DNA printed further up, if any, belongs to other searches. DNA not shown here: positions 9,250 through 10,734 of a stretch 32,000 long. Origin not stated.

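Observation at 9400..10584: Hydrogenase large-subunit homologue with a dismantled Ni-Fe site inside an otherwise intact group-3b-type operon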

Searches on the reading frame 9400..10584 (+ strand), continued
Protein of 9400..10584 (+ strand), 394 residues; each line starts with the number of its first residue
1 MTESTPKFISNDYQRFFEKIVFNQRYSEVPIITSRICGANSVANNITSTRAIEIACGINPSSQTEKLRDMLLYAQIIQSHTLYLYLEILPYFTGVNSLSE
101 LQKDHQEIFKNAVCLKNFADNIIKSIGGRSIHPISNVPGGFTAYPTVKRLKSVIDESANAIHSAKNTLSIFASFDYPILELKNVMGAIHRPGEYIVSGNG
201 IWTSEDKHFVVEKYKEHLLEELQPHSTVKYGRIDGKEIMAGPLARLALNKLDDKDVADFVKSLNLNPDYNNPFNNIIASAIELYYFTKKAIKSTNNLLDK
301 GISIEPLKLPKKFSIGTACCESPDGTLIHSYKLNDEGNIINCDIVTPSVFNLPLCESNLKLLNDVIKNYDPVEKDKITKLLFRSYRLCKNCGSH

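Call 33: find_homologous_proteins(query=A1, max_evalue=1e-20)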
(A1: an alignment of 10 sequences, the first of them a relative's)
Query A1 (10 sequences) (395 aa, profile of the alignment): 355 proteins with E <= 1e-20 among 8000 candidates; the best 120 are listed.
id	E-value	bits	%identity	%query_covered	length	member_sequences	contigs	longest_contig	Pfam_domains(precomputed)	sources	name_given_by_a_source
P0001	8.3e-182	623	44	96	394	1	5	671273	PF00374.25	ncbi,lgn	-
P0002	1.1e-179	616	44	96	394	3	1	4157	PF00374.25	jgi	jgi:sulfhydrogenase subunit alpha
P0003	1.2e-177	609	40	99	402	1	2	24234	PF00374.25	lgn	-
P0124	4.3e-168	577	100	100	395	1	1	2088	PF00374.25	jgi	jgi:sulfhydrogenase subunit alpha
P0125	3.6e-166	571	41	95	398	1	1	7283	PF00374.25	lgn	-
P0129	2.0e-160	552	39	96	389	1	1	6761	PF00374.25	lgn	-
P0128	9.4e-158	543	39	93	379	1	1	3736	PF00374.25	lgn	-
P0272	1.4e-155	536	43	100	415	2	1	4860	PF00374.25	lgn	-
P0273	1.7e-153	529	44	100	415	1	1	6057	PF00374.25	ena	-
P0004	2.1e-152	526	45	98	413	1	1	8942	PF00374.25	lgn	-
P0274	4.0e-150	518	43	100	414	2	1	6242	PF00374.25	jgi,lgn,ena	-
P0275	4.0e-150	518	45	97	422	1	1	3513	PF00374.25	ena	-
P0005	4.3e-149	515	43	100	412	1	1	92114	PF00374.25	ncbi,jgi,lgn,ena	ncbi:MAG: Ni/Fe hydrogenase subunit alpha [Patescibacteria group bacterium]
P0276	5.1e-148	511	44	100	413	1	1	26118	PF00374.25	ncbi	-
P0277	2.0e-147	509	46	98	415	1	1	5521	PF00374.25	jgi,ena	-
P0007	2.0e-147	509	42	98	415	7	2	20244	PF00374.25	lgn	-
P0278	3.6e-147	509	45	98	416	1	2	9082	PF00374.25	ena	-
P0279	4.2e-147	508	45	98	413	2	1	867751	PF00374.25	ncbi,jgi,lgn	ncbi:MAG: Ni/Fe hydrogenase subunit alpha [Patescibacteria group bacterium]|jgi:sulfhydrogenase subu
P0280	7.9e-147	507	42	97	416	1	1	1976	PF00374.25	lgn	-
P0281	1.5e-146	507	45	100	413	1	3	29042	PF00374.25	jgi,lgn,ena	-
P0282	1.6e-145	503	44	98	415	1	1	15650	PF00374.25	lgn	-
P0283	5.5e-145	501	44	97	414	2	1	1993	PF00374.25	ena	-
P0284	6.4e-145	501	42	98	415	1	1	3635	PF00374.25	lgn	-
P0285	1.3e-144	500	44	97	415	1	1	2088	PF00374.25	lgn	-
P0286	1.9e-144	500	45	97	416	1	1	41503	PF00374.25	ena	-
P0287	2.4e-144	499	45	98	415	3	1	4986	PF00374.25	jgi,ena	-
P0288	4.4e-144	498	44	97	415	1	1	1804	PF00374.25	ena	-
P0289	6.1e-144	498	45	97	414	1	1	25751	PF00374.25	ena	-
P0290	7.2e-144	498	44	98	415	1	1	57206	PF00374.25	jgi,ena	-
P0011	2.3e-143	496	43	98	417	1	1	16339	PF00374.25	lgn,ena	-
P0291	2.9e-143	496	45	98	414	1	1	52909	PF00374.25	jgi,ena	-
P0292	3.6e-143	495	43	98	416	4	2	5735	PF00374.25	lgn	-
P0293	4.4e-143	495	44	97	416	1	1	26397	PF00374.25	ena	-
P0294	4.5e-143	495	42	100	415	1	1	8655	PF00374.25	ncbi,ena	-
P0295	5.6e-143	495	42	100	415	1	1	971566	PF00374.25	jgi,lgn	jgi:coenzyme F420-reducing hydrogenase alpha subunit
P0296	8.9e-143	494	43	97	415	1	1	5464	PF00374.25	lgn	-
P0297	1.5e-142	493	43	97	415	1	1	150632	PF00374.25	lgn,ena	-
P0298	1.8e-142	493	41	100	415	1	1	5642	PF00374.25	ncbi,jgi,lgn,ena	ncbi:MAG: Ni/Fe hydrogenase subunit alpha [bacterium]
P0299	1.9e-142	493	40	100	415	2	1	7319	PF00374.25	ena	-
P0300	2.6e-142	493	44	97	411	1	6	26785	PF00374.25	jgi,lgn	-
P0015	3.1e-142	492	42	98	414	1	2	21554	PF00374.25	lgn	-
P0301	5.0e-142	492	44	97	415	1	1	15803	PF00374.25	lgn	-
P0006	7.6e-142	491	45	98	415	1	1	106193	PF00374.25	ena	-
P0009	8.0e-142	491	43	100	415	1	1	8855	PF00374.25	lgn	-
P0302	3.8e-141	489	43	97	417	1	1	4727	PF00374.25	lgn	-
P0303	4.1e-141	489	44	98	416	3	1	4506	PF00374.25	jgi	-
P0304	4.4e-141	489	45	96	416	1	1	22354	PF00374.25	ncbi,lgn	-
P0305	4.9e-141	488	44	98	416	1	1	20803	PF00374.25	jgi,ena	-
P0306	5.1e-141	488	41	97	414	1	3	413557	PF00374.25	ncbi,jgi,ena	ncbi:MAG: Ni/Fe hydrogenase subunit alpha [Candidatus Berkelbacteria bacterium]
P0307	5.2e-141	488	44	97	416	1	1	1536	PF00374.25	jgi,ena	-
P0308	5.4e-141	488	43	97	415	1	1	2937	PF00374.25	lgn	-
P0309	6.7e-141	488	45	97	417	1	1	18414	PF00374.25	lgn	-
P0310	7.0e-141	488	42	100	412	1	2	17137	PF00374.25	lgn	-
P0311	1.5e-140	487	44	97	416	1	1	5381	PF00374.25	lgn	-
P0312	2.0e-140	486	44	98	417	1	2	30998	PF00374.25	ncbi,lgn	-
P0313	2.8e-140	486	41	97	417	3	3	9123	PF00374.25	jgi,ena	-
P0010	1.5e-139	484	44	100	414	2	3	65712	PF00374.25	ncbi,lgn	-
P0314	1.7e-139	483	45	97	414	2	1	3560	PF00374.25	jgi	jgi:coenzyme F420-reducing hydrogenase alpha subunit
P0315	1.8e-139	483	44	100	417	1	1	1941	PF00374.25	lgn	-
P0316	2.4e-139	483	42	98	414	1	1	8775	PF00374.25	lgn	-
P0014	3.3e-139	482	42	97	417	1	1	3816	PF00374.25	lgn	-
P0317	1.3e-138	480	41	97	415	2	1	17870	PF00374.25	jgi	jgi:coenzyme F420-reducing hydrogenase alpha subunit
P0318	2.1e-138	480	41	100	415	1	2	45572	PF00374.25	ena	-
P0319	4.8e-138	479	45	98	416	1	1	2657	PF00374.25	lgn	-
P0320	7.1e-138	478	44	98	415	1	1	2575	PF00374.25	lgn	-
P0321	1.1e-137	477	43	97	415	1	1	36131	PF00374.25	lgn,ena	-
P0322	3.1e-137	476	39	97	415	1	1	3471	PF00374.25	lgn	-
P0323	3.4e-137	476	43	97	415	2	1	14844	PF00374.25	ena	-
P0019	1.2e-136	474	41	97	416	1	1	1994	PF00374.25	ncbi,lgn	-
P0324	1.6e-136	474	43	100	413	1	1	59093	PF00374.25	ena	-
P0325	4.0e-136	472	42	98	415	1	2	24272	PF00374.25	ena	-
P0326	6.3e-136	472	42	97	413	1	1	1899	PF00374.25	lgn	-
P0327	8.5e-136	471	44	97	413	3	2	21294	PF00374.25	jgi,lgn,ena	-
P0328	1.5e-135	470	42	97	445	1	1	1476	PF00374.25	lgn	-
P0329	2.0e-135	470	42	100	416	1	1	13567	PF00374.25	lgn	-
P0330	7.9e-135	468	42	98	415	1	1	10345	PF00374.25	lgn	-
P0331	8.2e-135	468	44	97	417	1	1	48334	PF00374.25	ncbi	-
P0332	1.8e-134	467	41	97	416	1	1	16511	PF00374.25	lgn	-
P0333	4.0e-134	466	42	97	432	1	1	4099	PF00374.25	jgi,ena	-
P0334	2.8e-133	463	40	97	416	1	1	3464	PF00374.25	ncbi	-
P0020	3.9e-133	462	41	98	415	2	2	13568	PF00374.25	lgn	-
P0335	1.4e-131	457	41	97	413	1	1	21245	PF00374.25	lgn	-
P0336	1.1e-130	454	42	97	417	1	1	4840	PF00374.25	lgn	-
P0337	1.4e-130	454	41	96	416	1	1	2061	PF00374.25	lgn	-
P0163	1.8e-124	434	30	85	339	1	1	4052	PF00374.25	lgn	-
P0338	7.7e-100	353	36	85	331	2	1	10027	PF00374.25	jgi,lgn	-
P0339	2.6e-93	331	34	96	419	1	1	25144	PF00374.25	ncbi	ncbi:MAG: Ni/Fe hydrogenase subunit alpha [Candidatus Kuenenbacteria bacterium]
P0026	3.1e-93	331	35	96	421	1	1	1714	PF00374.25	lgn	-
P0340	1.9e-91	325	35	96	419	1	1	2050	PF00374.25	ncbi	-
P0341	2.2e-90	322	34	96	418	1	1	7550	PF00374.25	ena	-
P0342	1.5e-89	319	35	96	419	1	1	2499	PF00374.25,PF00346.25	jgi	-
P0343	1.6e-89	319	37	96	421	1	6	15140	PF00374.25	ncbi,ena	ncbi:MAG: Ni/Fe hydrogenase subunit alpha [Patescibacteria group bacterium]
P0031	3.5e-89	318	36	97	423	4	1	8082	PF00374.25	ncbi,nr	ncbi:Ni/Fe hydrogenase subunit alpha [bacterium]|nr:Ni/Fe hydrogenase subunit alpha [bacterium]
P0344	2.5e-87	312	34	96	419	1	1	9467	PF00374.25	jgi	jgi:coenzyme F420-reducing hydrogenase alpha subunit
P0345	4.8e-87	311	35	96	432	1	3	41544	PF00374.25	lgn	-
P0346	1.4e-86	309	36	96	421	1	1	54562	PF00374.25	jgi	jgi:coenzyme F420-reducing hydrogenase alpha subunit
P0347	4.2e-86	308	34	96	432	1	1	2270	PF00374.25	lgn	-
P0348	4.9e-86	307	33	98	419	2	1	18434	PF00374.25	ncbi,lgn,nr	ncbi:MAG: Ni/Fe hydrogenase subunit alpha [Patescibacteria group bacterium]|nr:Ni/Fe hydrogenase sub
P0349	1.5e-85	306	35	96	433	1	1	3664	PF00374.25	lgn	-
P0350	5.0e-85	304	32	96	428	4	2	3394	PF00374.25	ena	-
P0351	6.6e-85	304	39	96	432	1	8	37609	PF00374.25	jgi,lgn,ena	jgi:coenzyme F420-reducing hydrogenase alpha subunit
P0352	1.4e-84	302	35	97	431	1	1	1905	PF00374.25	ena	-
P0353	2.8e-84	302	36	88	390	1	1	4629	PF00374.25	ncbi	ncbi:MAG: nickel-dependent hydrogenase large subunit, partial [Patescibacteria group bacterium]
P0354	7.7e-84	300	31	96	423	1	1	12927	PF00374.25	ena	-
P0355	9.4e-84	300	32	98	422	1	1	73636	PF00374.25,PF27537.1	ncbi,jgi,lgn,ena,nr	ncbi:hypothetical protein C0585_06555 [Candidatus Woesearchaeota archaeon]|nr:MAG: hypothetical prot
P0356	7.4e-83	297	36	97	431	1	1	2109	PF00374.25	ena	-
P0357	2.1e-82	295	33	96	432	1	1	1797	PF00374.25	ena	-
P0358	3.3e-82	295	31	96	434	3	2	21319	PF00374.25,PF27537.1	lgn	-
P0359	4.6e-82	294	35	96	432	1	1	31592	PF00374.25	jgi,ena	-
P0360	7.3e-82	294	31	97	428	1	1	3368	PF00374.25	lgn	-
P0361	1.7e-81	292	33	98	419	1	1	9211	PF00374.25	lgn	-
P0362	2.8e-81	292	34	100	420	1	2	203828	PF00374.25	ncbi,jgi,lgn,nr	ncbi:Ni/Fe hydrogenase subunit alpha [Candidatus Kuenenbacteria bacterium]|nr:Ni/Fe hydrogenase subu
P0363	5.1e-81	291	32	96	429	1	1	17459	PF00374.25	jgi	jgi:sulfhydrogenase subunit alpha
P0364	5.4e-81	291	35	98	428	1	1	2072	PF00374.25,PF27537.1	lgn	-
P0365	1.1e-80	290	37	96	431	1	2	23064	PF00374.25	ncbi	-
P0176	1.1e-80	290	29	100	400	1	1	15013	PF00374.25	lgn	-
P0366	3.0e-80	288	32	97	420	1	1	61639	PF00374.25,PF27537.1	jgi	jgi:sulfhydrogenase subunit alpha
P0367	3.0e-80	288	32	99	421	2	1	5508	PF00374.25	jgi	-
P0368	3.7e-80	288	44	59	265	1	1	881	PF00374.25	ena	-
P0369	4.4e-80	288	31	97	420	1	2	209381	PF00374.25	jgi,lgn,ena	jgi:sulfhydrogenase subunit alpha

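Call 35: find_encoding_contigs(protein=P0125, flank=10000, max_places=1)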
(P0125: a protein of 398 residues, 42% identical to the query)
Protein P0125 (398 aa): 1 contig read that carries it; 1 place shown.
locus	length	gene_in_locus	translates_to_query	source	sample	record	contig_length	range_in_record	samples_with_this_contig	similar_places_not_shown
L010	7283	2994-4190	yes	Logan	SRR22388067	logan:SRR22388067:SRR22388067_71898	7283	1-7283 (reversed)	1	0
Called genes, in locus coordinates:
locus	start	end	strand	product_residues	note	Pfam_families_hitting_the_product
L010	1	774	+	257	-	?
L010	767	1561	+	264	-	PF00970:FAD_binding_6 (weak), PF00175:NAD_binding_1, PF10418:DHODB_Fe-S_bind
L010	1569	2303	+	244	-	PF00106:adh_short, PF08659:KR, PF13561:adh_short_C2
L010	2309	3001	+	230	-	PF01058:Oxidored_q6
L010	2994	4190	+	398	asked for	PF00374:NiFeSe_Hases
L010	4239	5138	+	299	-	PF00005:ABC_tran, PF13304:AAA_21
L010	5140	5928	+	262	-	PF12679:ABC2_membrane_2, PF01061:ABC2_membrane, PF12698:ABC2_membrane_3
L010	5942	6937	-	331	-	PF00044:Gp_dh_N, PF02800:Gp_dh_C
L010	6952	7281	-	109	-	?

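Call 36: find_encoding_contigs(protein=P0129, flank=10000, max_places=1)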
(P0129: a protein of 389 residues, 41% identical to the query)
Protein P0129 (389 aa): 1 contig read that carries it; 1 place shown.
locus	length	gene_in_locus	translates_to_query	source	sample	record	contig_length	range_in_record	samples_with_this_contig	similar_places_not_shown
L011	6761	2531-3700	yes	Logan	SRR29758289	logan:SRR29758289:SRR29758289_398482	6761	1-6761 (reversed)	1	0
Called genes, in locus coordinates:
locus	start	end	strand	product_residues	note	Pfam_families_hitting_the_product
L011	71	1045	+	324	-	PF13187:Fer4_9 (faint), PF13484:Fer4_16 (faint), PF13534:Fer4_17 (faint), PF12838:Fer4_7 (faint), PF14697:Fer4_21 (faint), PF25160:LdpA_Fe-S-bd (faint), PF13183:Fer4_8 (weak), PF17179:Fer4_22, +4 more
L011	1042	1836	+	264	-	PF00970:FAD_binding_6 (weak), PF00175:NAD_binding_1, PF10418:DHODB_Fe-S_bind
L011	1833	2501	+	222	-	PF01058:Oxidored_q6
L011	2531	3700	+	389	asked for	PF00374:NiFeSe_Hases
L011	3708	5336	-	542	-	PF16995:tRNA-synt_2_TM (weak), PF09924:LPG_synthase_C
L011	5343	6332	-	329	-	PF00044:Gp_dh_N, PF02800:Gp_dh_C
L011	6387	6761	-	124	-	?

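Call 37: find_encoding_contigs(protein=P0300, flank=10000, max_places=1)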
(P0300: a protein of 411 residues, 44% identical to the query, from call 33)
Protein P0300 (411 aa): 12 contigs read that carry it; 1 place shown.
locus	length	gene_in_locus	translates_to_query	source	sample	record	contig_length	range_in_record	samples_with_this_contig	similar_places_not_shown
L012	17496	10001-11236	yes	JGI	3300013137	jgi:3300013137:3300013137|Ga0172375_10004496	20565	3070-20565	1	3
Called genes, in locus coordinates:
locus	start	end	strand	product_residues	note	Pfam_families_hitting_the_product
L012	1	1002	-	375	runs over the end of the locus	PF13439:Glyco_transf_4, PF13579:Glyco_trans_4_4 (weak), PF00534:Glycos_transf_1, PF13692:Glyco_trans_1_4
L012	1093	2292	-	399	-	PF05697:Trigger_N, PF00254:FKBP_C, PF05698:Trigger_C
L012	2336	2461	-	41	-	-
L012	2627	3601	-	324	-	PF00294:PfkB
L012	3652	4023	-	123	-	PF05635:23S_rRNA_IVP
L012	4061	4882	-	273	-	PF01116:F_bP_aldolase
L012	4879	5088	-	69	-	-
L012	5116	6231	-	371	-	PF00162:PGK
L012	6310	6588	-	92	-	-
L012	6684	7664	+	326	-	PF13484:Fer4_16 (faint), PF14697:Fer4_21 (faint), PF13237:Fer4_10 (faint), PF25160:LdpA_Fe-S-bd (faint), PF17179:Fer4_22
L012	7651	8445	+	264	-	PF00970:FAD_binding_6, PF00175:NAD_binding_1, PF10418:DHODB_Fe-S_bind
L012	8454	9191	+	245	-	PF00106:adh_short, PF03435:Sacchrp_dh_NADP (faint), PF08659:KR, PF13561:adh_short_C2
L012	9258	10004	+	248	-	PF01058:Oxidored_q6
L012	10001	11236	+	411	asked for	PF00374:NiFeSe_Hases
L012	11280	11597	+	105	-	PF00005:ABC_tran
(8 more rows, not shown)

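Call 44: search_protein_families(library=pfam, proteins=[L004:7651-7965:+, L010:1569-2303:+], max_evalue=0.001)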
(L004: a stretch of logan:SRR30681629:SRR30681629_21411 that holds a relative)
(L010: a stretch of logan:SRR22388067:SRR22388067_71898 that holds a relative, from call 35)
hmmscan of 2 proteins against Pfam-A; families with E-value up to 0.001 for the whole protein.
L004:7651-7965:+ (104 aa): 0 families

L010:1569-2303:+ (244 aa): 5 families
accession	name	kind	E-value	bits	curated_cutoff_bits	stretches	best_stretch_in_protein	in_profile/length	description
PF13561.12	adh_short_C2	-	4.5e-73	246.2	27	1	12-242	1-236/236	Enoyl-(Acyl carrier protein) reductase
PF00106.31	adh_short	-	1.6e-60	204.4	26.6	1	6-197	1-194/195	short chain dehydrogenase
PF08659.16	KR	-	1.7e-19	70.8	22.6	1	9-184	4-177/180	KR domain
PF02737.24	3HCDH_N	-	0.00067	20.1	22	0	10-82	4-78/180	3-hydroxyacyl-CoA dehydrogenase, NAD binding domain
PF03435.24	Sacchrp_dh_NADP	-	0.00089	20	25.1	0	10-92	3-78/129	Saccharopine dehydrogenase NADP binding domain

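Call 46: find_homologous_proteins(query=A2, max_evalue=0.001)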
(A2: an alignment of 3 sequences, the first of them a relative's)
Query A2 (3 sequences) (76 aa, profile of the alignment): 201 proteins with E <= 0.001 among 206 candidates; the best 120 are listed.
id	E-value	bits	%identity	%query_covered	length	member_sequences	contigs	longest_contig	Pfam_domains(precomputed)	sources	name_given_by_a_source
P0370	7.1e-42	159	62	87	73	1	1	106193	PF01455.24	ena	-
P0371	2.5e-41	157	63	88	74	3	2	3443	PF01455.24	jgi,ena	-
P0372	1.8e-40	154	100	100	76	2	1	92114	PF01455.24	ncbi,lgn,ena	ncbi:MAG: HypC/HybG/HupF family hydrogenase formation chaperone [Patescibacteria group bacterium]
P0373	4.9e-39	150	64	88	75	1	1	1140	PF01455.24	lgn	-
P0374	8.0e-39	149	60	88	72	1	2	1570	PF01455.24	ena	-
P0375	1.2e-37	145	71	100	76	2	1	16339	PF01455.24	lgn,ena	-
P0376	2.7e-37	144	75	93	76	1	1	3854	PF01455.24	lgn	-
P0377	4.5e-37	143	73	93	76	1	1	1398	PF01455.24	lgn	-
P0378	5.0e-37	143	79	100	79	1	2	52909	PF01455.24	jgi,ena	-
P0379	7.0e-37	143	72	100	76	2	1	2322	PF01455.24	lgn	-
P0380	9.4e-37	142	70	100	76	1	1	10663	PF01455.24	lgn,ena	-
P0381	9.8e-37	142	72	95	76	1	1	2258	PF01455.24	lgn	-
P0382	1.0e-36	142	67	100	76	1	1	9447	PF01455.24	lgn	-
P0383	1.1e-36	142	72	95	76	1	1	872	PF01455.24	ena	-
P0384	1.1e-36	142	69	93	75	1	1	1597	PF01455.24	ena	-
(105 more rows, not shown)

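Call 53: find_related_loci(query=A4, collection=genome_contigs, flank=10000)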
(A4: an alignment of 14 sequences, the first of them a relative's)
Query A4 (394 aa) in genome_contigs; peptide patterns used: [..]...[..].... (x = any residue, [..] = any of these).
95 stretches matched a pattern; 80 encode a relative of the query (tblastn E <= 1e-3); 80 distinct loci.
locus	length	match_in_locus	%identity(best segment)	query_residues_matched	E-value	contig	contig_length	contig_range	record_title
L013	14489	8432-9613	62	1-394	2e-171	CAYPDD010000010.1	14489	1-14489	MAG TPA_asm: uncultured Candidatus Saccharibacteria bacterium isolate SRP272421_co2_75 genome assembly, contig: NODE_136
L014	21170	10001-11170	45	7-394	1e-114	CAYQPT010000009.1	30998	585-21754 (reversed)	MAG TPA_asm: uncultured Candidatus Saccharibacteria bacterium isolate SRP192927_co1_1036 genome assembly, contig: NODE_2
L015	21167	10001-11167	45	7-394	6e-114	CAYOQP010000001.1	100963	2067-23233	MAG TPA_asm: uncultured Candidatus Saccharibacteria bacterium isolate SRP272421_co1_692 genome assembly, contig: NODE_20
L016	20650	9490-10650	46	7-394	1e-113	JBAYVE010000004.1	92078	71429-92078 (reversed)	MAG: Patescibacteria group bacterium isolate SO_2016_LW3_52 scaffold00362_LW162_2016, whole genome shotgun sequence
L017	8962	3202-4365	44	7-394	1e-111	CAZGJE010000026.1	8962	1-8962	MAG TPA_asm: uncultured Candidatus Saccharibacteria bacterium isolate SRP272421_co2_166 genome assembly, contig: NODE_29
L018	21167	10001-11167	44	7-394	5e-111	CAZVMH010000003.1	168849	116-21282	MAG TPA_asm: uncultured Candidatus Saccharibacteria bacterium isolate binchicken_co79_39 genome assembly, contig: NODE_3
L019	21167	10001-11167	45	7-394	1e-109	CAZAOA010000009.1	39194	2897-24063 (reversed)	MAG TPA_asm: uncultured Candidatus Saccharibacteria bacterium isolate SRP179991_co5_105 genome assembly, contig: NODE_17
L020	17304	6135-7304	44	7-394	5e-109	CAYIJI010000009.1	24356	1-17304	MAG TPA_asm: uncultured Candidatus Saccharibacteria bacterium isolate ERP119705_co23_573 genome assembly, contig: NODE_1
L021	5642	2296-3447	42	9-394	4e-106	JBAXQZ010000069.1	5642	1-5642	MAG: bacterium isolate ELA570 MAG570_69, whole genome shotgun sequence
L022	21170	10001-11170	41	7-394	4e-103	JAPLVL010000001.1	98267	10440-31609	MAG: Candidatus Berkelbacteria bacterium isolate LacPavin_0818_WC55_MAG_43_8 LacPavin_0818_WC55_scaffold_58860, whole ge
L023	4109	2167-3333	44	7-394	5e-99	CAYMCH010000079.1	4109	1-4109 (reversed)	MAG TPA_asm: uncultured Candidatus Saccharibacteria bacterium isolate SRP192927_co2_25 genome assembly, contig: NODE_539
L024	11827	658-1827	41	7-394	2e-94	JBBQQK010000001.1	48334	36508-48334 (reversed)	MAG: Patescibacteria group bacterium isolate Co_metawrap_1577 Cmw_1577_k141_480648_length_48334_cov_10.0000, whole genom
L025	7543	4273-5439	41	7-394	7e-94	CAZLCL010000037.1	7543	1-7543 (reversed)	MAG TPA_asm: uncultured Candidatus Saccharibacteria bacterium isolate binchicken_co20_428 genome assembly, contig: NODE_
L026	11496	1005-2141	38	7-384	3e-82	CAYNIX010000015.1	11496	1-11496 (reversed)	MAG TPA_asm: uncultured Candidatus Saccharibacteria bacterium isolate binchicken_co22_215 genome assembly, contig: NODE_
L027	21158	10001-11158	44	9-394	2e-107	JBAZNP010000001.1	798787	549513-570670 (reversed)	MAG: Patescibacteria group bacterium isolate SO_2017_LW4_72 scaffold_15_c1_LW137-91_2017, whole genome shotgun sequence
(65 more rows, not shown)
